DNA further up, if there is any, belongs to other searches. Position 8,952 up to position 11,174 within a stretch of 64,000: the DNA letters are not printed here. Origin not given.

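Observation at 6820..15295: B12-riboswitch-controlled uptake locus with two paralogous lipoproteins inserted between btuB and btuFCD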

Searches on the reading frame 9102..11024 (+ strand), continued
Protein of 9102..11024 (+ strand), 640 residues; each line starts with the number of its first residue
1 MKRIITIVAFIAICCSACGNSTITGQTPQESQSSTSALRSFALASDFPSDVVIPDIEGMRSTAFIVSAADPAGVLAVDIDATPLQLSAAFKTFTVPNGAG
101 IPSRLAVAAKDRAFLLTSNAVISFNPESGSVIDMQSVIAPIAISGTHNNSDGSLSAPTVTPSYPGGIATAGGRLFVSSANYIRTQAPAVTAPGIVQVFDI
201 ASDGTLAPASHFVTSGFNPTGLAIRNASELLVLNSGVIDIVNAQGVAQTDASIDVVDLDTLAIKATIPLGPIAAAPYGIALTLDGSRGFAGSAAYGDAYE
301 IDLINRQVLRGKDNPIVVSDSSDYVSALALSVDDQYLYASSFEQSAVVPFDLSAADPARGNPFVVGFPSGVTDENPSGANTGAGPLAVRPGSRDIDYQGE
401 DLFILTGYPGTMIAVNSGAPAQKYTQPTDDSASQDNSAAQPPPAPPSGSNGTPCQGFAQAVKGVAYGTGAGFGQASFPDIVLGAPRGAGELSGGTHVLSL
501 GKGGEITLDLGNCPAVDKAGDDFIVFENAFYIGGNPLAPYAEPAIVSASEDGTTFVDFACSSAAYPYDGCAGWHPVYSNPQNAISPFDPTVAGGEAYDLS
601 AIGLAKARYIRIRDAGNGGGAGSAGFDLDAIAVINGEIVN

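Call 81: search_solved_structures(query=A7, max_evalue=10, show_alignments=3)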
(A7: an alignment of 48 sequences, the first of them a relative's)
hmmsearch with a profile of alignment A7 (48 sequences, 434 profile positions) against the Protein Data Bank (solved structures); distinct sequences matched with E-value up to 10: 117 (the best 60 are shown).
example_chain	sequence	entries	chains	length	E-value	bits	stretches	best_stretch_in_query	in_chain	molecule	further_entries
1l0q_A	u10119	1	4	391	7.3e-16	61.4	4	266-373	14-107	Surface layer protein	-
5c2v_B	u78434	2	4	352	1.5e-07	34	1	289-369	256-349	HYDRAZINE SYNTHASE BETA SUBUNIT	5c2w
7djk_A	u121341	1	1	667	1e-06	31.3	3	314-372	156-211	Protein SUPPRESSOR OF QUENCHING 1, chloroplastic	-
7djj_A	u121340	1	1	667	1e-06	31.3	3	314-372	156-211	Protein SUPPRESSOR OF QUENCHING 1, chloroplastic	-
1ri6_A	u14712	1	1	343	2e-06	30.3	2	288-375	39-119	putative isomerase ybhE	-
7djl_C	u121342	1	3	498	3.4e-06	29.5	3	51-190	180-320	Protein SUPPRESSOR OF QUENCHING 1, chloroplastic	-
7djm_A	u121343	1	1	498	3.7e-06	29.4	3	51-190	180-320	Protein SUPPRESSOR OF QUENCHING 1, chloroplastic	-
9m58_A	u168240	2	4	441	1.7e-05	27.2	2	262-374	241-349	Superoxide dismutase (SodC), Cu-Zn family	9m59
3vgz_A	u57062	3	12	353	1.8e-05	27.1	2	68-357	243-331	Uncharacterized protein YncE | PQQ-dependent catabolism-associated beta-propeller protein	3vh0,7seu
5yzv_A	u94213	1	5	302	0.00023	23.5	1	332-374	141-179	Probable serine/threonine-protein kinase PkwA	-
3hfq_A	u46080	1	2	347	0.0008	21.7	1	290-372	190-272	uncharacterized protein lp_2219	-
7oya_g2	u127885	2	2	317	0.0016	20.7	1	338-379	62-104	Guanine nucleotide-binding protein subunit beta-2-like 1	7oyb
7n61_0Q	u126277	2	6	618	0.0017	20.6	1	280-408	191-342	FAP196 | Cilia- and flagella-associated protein 20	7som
6nau_A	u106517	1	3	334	0.0019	20.4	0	338-372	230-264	6-phosphogluconolactonase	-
7oyc_g2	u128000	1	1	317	0.0021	20.3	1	338-379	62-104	Gnb2l1-prov protein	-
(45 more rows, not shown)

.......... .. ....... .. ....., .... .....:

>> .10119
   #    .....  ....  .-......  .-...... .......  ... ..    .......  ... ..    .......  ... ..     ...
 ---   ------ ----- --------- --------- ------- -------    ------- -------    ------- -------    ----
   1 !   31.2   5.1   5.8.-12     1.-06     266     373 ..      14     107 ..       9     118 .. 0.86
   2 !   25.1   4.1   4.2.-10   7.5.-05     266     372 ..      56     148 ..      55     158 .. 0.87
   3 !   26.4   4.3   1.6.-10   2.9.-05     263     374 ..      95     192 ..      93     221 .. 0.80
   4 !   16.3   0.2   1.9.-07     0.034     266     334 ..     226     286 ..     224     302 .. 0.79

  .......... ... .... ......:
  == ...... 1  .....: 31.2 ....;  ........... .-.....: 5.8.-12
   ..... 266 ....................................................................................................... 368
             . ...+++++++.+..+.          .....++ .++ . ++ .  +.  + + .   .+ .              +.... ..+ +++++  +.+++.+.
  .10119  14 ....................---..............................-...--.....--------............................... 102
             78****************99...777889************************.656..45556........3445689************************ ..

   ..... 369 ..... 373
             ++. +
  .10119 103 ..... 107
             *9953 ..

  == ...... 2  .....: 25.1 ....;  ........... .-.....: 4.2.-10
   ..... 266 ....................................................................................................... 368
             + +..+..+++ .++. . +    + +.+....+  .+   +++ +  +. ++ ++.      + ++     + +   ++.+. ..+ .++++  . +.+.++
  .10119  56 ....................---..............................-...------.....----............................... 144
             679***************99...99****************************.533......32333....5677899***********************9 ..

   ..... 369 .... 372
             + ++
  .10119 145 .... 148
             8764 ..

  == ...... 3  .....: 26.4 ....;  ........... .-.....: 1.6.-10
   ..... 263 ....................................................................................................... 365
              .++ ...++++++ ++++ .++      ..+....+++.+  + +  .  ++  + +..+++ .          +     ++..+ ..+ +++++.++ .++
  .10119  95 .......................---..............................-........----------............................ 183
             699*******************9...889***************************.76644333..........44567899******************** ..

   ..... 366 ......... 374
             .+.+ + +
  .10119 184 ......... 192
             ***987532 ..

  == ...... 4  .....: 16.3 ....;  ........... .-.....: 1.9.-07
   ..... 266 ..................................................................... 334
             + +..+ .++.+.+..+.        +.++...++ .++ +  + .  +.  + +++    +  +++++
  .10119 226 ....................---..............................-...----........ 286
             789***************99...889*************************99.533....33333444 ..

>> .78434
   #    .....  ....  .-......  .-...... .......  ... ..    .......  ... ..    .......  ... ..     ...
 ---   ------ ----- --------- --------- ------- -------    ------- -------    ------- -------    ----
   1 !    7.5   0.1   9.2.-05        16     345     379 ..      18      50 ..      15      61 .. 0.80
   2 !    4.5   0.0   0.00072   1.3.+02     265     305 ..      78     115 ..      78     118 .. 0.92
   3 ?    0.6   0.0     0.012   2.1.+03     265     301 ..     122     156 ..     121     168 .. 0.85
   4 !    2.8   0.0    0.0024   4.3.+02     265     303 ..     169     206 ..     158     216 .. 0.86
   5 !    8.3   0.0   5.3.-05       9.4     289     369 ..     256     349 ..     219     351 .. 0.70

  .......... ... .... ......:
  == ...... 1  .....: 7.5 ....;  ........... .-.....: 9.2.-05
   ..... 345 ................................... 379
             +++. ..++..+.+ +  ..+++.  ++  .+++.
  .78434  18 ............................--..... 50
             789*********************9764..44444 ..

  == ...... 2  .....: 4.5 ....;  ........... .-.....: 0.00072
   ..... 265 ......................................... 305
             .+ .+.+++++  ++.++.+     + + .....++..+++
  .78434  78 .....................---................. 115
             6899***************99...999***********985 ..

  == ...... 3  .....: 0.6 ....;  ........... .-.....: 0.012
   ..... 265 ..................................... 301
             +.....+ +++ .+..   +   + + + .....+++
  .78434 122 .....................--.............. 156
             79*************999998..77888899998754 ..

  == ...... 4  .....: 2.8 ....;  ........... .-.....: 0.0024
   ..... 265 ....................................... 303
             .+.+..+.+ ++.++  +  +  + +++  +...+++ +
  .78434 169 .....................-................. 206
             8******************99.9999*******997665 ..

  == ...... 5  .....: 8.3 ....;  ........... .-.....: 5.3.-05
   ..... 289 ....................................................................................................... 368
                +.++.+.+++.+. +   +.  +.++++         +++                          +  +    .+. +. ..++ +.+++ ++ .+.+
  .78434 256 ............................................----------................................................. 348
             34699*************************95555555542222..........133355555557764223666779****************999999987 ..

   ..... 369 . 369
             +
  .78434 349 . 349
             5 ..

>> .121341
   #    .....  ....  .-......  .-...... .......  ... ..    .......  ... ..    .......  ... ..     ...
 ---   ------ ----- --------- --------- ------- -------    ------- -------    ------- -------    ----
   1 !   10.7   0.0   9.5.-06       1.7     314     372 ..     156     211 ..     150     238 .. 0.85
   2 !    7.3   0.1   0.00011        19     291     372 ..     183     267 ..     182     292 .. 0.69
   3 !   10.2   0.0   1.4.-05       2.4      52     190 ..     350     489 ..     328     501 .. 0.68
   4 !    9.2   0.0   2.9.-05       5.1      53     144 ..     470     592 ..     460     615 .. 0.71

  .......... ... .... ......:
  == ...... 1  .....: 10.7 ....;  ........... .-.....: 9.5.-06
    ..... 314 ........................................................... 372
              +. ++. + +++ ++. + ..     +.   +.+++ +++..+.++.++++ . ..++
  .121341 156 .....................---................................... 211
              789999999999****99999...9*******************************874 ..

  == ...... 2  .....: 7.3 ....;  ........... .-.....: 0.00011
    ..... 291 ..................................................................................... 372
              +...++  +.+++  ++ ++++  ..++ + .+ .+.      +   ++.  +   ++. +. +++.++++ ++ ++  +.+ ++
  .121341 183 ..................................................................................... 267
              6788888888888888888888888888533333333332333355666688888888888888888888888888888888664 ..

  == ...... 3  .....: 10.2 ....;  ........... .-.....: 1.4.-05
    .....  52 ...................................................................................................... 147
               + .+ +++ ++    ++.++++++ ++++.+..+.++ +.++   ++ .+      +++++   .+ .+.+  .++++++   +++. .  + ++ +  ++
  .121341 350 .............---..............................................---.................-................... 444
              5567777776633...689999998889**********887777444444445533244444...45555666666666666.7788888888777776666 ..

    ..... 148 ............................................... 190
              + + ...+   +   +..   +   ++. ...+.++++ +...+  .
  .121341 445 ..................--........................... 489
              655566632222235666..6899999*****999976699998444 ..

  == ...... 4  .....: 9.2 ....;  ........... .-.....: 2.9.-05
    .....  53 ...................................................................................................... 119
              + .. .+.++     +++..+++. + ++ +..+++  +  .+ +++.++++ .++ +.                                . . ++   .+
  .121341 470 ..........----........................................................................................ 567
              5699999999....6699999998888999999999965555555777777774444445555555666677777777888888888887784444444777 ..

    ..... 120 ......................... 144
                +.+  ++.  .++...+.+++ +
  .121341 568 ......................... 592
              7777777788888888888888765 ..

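Call 87: find_encoding_contigs(protein=P0055, flank=8000, max_places=2)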
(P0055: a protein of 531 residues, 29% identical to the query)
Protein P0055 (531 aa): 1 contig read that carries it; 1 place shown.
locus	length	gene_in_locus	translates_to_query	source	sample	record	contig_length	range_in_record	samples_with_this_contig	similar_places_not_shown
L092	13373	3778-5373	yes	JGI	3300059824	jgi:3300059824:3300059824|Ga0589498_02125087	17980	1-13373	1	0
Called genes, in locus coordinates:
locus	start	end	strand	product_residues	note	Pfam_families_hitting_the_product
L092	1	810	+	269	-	?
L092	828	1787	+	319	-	-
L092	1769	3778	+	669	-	PF07715:Plug, PF00593:TonB_dep_Rec_b-barrel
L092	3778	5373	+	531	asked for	-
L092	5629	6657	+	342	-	PF01979:Amidohydro_1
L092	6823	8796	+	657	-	PF00135:COesterase, PF20434:BD-FAE (faint), PF07859:Abhydrolase_3 (weak), PF00135:COesterase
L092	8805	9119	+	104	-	PF01503:PRA-PH, PF03819:MazG (weak)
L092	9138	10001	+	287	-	PF01634:HisG, PF08029:HisG_C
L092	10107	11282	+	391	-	PF04389:Peptidase_M28 (weak), PF01546:Peptidase_M20, PF07687:M20_dimer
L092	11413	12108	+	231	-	PF07719:TPR_2 (faint), PF13428:TPR_14 (faint), PF13432:TPR_16 (weak), PF14559:TPR_19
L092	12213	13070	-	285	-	PF00497:SBP_bac_3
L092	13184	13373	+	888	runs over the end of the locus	PF17900:Peptidase_M1_N, PF01433:Peptidase_M1, PF11940:DUF3458, PF17432:DUF3458_C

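Call 88: find_encoding_contigs(protein=P0057, flank=8000, max_places=2)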
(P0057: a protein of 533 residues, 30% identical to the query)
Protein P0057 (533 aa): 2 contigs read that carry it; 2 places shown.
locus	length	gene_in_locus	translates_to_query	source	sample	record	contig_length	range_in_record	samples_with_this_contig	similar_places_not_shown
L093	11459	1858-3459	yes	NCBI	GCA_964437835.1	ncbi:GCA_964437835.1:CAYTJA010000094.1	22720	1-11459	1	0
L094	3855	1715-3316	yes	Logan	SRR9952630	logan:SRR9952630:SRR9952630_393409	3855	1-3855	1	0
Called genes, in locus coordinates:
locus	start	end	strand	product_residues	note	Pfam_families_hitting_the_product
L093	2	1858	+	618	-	?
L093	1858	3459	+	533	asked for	-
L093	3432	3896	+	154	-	-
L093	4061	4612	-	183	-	-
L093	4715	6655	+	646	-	PF00743:FMO-like, PF00890:FAD_binding_2 (weak), PF01266:DAO (weak), PF01593:Amino_oxidase (weak), PF07992:Pyr_redox_2, PF13450:NAD_binding_8, PF13738:Pyr_redox_3, PF13434:Lys_Orn_oxgnase, +5 more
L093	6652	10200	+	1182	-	PF02775:TPP_enzyme_C (weak), PF01558:POR, PF20169:DUF6537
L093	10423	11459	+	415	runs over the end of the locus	PF13173:AAA_14, PF13635:DUF4143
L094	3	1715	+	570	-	?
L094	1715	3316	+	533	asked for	-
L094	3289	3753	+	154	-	-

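Call 90: search_protein_families(library=pfam, proteins=[L092:1-810:+, L092:828-1787:+, L007:2-472:+, L005:12375-13364:+, L008:13804-15153:+, L008:15236-16519:+, L004:8128-9357:+, L093:3432-3896:+], max_evalue=0.01)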
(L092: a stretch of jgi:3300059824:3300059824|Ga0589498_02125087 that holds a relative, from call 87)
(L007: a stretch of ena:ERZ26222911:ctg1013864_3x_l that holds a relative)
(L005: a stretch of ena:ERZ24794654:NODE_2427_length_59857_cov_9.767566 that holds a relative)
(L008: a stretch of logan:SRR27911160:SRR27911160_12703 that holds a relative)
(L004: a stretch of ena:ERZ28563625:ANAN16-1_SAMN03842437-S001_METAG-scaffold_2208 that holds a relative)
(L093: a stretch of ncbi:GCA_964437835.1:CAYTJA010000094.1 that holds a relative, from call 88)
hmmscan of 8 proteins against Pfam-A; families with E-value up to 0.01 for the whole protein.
L092:1-810:+ (269 aa): 2 families
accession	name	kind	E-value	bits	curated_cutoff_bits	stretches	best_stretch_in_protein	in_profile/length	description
PF14717.12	DUF4465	-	6.5e-45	154.1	25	1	73-238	5-176/176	Domain of unknown function (DUF4465)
PF07589.16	PEP-CTERM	-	0.0025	18.3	20.7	1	240-262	1-24/24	PEP-CTERM motif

L092:828-1787:+ (319 aa): 0 families

L007:2-472:+ (156 aa): 0 families

L005:12375-13364:+ (329 aa): 0 families

L008:13804-15153:+ (449 aa): 1 family
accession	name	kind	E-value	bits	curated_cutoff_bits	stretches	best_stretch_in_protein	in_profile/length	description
PF02412.23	TSP_3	-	6e-07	29.5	25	1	364-385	15-36/36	Thrombospondin type 3 repeat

L008:15236-16519:+ (427 aa): 0 families

L004:8128-9357:+ (409 aa): 0 families

L093:3432-3896:+ (154 aa): 0 families
